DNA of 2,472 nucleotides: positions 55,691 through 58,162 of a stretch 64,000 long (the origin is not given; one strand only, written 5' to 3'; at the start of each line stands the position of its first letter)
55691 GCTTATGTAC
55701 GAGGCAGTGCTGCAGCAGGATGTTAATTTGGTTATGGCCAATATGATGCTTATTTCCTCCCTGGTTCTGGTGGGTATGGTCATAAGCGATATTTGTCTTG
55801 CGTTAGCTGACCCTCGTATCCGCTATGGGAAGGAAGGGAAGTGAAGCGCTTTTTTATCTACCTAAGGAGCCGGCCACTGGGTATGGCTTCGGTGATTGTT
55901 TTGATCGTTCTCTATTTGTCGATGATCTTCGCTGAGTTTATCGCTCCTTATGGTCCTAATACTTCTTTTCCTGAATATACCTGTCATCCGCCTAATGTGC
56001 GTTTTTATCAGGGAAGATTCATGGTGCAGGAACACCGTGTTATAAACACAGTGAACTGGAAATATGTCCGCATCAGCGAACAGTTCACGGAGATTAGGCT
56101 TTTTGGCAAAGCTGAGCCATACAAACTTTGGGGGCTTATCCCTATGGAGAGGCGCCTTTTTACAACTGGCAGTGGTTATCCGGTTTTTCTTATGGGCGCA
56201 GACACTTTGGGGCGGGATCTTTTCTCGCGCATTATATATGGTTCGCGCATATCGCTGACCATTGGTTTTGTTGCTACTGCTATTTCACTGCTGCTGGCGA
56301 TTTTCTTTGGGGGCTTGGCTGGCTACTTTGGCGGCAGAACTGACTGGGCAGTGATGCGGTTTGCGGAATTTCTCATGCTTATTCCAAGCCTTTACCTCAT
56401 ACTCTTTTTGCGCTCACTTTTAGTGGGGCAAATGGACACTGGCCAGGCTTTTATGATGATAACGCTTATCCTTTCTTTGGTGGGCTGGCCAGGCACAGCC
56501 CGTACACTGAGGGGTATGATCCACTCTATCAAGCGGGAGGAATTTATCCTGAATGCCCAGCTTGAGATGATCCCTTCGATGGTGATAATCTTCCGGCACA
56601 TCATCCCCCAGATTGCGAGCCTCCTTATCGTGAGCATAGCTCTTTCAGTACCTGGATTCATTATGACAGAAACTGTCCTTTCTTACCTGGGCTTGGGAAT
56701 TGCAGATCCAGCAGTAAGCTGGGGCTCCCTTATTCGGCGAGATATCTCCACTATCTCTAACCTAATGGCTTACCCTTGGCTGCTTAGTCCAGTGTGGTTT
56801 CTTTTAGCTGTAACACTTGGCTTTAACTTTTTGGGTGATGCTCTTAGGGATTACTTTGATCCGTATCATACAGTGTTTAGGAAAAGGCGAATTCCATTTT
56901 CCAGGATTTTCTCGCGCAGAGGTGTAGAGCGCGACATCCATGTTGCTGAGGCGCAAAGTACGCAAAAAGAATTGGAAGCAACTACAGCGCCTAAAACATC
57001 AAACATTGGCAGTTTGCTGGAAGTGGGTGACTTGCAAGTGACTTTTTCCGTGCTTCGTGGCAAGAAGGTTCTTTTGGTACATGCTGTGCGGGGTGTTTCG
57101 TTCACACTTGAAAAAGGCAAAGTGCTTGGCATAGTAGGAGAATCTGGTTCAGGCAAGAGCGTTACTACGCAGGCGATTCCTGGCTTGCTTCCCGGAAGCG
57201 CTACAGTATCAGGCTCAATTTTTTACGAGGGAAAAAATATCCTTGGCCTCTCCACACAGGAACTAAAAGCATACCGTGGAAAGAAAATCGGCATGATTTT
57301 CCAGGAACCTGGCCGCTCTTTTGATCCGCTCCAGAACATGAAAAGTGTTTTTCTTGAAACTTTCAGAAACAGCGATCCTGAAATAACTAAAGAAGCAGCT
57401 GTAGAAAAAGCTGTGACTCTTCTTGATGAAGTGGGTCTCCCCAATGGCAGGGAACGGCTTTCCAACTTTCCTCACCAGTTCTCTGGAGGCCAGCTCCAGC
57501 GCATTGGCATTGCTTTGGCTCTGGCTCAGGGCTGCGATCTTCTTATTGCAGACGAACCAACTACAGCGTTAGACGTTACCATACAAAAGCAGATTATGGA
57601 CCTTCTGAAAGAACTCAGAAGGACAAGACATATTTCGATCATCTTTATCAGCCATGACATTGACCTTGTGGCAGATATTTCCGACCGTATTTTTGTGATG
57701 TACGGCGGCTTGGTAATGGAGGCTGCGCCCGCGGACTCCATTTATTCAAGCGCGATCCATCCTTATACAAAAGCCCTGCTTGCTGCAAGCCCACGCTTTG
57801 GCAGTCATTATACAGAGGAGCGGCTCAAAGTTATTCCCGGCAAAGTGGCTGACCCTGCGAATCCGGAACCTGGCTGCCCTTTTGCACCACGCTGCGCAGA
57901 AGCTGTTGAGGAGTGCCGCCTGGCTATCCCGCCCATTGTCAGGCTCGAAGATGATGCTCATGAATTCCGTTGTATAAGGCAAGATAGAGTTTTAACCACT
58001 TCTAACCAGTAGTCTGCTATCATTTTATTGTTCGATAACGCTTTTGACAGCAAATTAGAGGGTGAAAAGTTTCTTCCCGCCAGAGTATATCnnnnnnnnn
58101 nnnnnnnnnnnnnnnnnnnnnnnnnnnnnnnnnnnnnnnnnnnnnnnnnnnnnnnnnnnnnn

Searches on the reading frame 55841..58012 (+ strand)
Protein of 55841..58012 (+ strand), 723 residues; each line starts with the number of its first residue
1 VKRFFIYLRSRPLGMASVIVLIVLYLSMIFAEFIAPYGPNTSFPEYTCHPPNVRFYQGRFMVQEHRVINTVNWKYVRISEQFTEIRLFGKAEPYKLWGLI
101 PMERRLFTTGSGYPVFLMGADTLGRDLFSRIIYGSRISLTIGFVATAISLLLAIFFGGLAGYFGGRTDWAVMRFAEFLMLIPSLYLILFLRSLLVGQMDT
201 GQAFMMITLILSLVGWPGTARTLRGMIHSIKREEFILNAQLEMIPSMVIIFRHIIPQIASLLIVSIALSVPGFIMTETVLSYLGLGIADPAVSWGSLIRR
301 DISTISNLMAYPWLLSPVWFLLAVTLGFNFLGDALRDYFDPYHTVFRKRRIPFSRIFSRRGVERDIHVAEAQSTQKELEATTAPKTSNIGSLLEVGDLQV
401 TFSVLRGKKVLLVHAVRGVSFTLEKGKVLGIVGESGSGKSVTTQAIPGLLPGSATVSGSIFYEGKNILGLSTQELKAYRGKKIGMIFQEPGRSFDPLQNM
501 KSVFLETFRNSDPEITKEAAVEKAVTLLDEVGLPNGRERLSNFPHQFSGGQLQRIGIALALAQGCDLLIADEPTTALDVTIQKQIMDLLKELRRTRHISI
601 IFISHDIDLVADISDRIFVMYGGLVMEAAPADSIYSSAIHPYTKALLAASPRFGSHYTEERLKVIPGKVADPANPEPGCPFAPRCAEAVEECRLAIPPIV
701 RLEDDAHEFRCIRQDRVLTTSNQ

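Call 19: search_protein_families(library=pfam, proteins=[window:55841-58012:+], max_evalue=0.00001)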
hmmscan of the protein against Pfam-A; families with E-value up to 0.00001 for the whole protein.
window:55841-58012:+ (723 aa): 5 families
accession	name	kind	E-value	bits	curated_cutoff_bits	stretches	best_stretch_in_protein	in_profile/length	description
PF00005.33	ABC_tran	-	4e-25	89.4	25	1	417-575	2-137/137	ABC transporter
PF00528.27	BPD_transp_1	-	8.5e-19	68.4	26.4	1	153-341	1-180/184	Binding-protein-dependent transport system inner membrane component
PF08352.17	oligo_HPY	-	2.9e-17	63.3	27.1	1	626-692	1-65/65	Oligopeptide/dipeptide transporter, C-terminal region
PF12911.12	OppC_N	-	4.8e-09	36.4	23.9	1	2-51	4-53/53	N-terminal TM domain of oligopeptide transport permease C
PF13304.12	AAA_21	-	4.9e-08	33.8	27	1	544-609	235-302/304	AAA domain, putative AbiEii toxin, Type IV TA system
